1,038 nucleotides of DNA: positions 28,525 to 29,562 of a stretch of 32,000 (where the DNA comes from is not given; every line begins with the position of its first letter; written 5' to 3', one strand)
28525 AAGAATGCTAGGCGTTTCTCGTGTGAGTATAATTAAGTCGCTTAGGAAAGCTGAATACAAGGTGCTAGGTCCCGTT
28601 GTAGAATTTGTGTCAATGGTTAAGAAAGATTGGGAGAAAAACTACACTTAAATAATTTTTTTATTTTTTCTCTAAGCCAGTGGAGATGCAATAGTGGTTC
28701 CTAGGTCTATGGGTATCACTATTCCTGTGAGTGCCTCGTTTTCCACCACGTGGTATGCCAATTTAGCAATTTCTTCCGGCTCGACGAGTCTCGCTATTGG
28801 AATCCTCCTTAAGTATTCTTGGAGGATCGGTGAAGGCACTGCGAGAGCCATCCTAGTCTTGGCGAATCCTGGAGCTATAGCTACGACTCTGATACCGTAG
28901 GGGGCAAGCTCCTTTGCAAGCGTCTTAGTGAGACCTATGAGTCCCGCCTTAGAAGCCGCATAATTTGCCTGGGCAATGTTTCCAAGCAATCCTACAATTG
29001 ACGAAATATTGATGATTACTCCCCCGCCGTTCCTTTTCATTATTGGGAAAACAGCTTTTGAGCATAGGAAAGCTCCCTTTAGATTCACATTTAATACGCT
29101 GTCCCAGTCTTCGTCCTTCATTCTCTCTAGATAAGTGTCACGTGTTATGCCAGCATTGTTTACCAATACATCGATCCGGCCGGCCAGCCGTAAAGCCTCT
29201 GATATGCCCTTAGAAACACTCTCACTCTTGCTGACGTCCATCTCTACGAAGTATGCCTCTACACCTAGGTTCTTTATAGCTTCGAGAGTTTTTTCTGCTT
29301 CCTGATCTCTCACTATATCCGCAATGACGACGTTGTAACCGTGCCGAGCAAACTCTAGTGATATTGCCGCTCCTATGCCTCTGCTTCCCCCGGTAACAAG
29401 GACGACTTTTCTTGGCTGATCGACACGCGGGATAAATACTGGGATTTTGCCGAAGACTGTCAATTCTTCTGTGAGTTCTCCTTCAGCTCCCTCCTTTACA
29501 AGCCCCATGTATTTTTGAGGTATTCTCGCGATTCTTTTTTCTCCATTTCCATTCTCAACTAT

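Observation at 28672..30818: Thiolase translationally coupled to a DUF35-like OB-fold::ketoreductase fusion, a possible ACP-independent condensation-reduction module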

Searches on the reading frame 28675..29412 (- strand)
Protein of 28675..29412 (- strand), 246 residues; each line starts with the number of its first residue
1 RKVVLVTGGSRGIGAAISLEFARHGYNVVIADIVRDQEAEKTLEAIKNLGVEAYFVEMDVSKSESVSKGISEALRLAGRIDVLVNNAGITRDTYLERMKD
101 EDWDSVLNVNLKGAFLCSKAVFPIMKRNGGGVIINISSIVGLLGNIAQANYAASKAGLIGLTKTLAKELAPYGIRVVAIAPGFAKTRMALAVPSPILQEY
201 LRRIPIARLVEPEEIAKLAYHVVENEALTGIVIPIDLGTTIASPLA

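Call 77: search_solved_structures(query=window:28675-29412:-, max_evalue=1e-40, show_alignments=3)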
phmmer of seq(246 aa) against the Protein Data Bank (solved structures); distinct sequences matched with E-value up to 1e-40: 62 (the best 60 are shown).
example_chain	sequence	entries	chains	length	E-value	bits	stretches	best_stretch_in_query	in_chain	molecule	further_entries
2et6_A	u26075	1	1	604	2.6e-71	243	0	2-192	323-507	(3R)-hydroxyacyl-CoA dehydrogenase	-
2uvd_A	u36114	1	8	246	4.5e-62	212.8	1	2-238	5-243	3-OXOACYL-(ACYL-CARRIER-PROTEIN) REDUCTASE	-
2hq1_A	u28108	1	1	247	2e-60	207.4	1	2-239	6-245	Glucose/ribitol dehydrogenase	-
4jro_A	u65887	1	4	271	2e-58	200.9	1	2-238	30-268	FabG protein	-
3osu_A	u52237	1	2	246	1.1e-57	198.4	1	2-233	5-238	3-oxoacyl-[acyl-carrier-protein] reductase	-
3sj7_A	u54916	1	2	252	1.3e-57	198.3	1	2-233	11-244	3-oxoacyl-(Acyl-carrier-protein) reductase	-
4nbu_A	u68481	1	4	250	7.8e-55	189.2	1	2-238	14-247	3-oxoacyl-(Acyl-carrier-protein) reductase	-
4dml_A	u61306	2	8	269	2.3e-54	187.6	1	2-240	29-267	3-oxoacyl-[acyl-carrier-protein] reductase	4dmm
2p68_A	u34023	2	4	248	2.7e-53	184.1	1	2-235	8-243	3-oxoacyl-[acyl-carrier-protein] reductase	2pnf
4rzh_A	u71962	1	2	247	4.6e-53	183.4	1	2-223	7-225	3-oxoacyl-[acyl-carrier protein] reductase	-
2ph3_A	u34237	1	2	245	5.8e-53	183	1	4-240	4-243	3-oxoacyl-[acyl carrier protein] reductase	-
4nbw_A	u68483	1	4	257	3.8e-52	180.4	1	2-241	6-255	Short-chain dehydrogenase/reductase SDR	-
8x89_A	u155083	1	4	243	6.7e-52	179.6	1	2-239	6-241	3-oxoacyl-[acyl-carrier-protein] reductase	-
3woh_A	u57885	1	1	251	2.4e-51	177.7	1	2-239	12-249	SiaM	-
4nbv_A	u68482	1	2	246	1.1e-50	175.5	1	2-227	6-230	3-oxoacyl-[acyl-carrier-protein] reductase putative short-chain dehydrogenases/reductases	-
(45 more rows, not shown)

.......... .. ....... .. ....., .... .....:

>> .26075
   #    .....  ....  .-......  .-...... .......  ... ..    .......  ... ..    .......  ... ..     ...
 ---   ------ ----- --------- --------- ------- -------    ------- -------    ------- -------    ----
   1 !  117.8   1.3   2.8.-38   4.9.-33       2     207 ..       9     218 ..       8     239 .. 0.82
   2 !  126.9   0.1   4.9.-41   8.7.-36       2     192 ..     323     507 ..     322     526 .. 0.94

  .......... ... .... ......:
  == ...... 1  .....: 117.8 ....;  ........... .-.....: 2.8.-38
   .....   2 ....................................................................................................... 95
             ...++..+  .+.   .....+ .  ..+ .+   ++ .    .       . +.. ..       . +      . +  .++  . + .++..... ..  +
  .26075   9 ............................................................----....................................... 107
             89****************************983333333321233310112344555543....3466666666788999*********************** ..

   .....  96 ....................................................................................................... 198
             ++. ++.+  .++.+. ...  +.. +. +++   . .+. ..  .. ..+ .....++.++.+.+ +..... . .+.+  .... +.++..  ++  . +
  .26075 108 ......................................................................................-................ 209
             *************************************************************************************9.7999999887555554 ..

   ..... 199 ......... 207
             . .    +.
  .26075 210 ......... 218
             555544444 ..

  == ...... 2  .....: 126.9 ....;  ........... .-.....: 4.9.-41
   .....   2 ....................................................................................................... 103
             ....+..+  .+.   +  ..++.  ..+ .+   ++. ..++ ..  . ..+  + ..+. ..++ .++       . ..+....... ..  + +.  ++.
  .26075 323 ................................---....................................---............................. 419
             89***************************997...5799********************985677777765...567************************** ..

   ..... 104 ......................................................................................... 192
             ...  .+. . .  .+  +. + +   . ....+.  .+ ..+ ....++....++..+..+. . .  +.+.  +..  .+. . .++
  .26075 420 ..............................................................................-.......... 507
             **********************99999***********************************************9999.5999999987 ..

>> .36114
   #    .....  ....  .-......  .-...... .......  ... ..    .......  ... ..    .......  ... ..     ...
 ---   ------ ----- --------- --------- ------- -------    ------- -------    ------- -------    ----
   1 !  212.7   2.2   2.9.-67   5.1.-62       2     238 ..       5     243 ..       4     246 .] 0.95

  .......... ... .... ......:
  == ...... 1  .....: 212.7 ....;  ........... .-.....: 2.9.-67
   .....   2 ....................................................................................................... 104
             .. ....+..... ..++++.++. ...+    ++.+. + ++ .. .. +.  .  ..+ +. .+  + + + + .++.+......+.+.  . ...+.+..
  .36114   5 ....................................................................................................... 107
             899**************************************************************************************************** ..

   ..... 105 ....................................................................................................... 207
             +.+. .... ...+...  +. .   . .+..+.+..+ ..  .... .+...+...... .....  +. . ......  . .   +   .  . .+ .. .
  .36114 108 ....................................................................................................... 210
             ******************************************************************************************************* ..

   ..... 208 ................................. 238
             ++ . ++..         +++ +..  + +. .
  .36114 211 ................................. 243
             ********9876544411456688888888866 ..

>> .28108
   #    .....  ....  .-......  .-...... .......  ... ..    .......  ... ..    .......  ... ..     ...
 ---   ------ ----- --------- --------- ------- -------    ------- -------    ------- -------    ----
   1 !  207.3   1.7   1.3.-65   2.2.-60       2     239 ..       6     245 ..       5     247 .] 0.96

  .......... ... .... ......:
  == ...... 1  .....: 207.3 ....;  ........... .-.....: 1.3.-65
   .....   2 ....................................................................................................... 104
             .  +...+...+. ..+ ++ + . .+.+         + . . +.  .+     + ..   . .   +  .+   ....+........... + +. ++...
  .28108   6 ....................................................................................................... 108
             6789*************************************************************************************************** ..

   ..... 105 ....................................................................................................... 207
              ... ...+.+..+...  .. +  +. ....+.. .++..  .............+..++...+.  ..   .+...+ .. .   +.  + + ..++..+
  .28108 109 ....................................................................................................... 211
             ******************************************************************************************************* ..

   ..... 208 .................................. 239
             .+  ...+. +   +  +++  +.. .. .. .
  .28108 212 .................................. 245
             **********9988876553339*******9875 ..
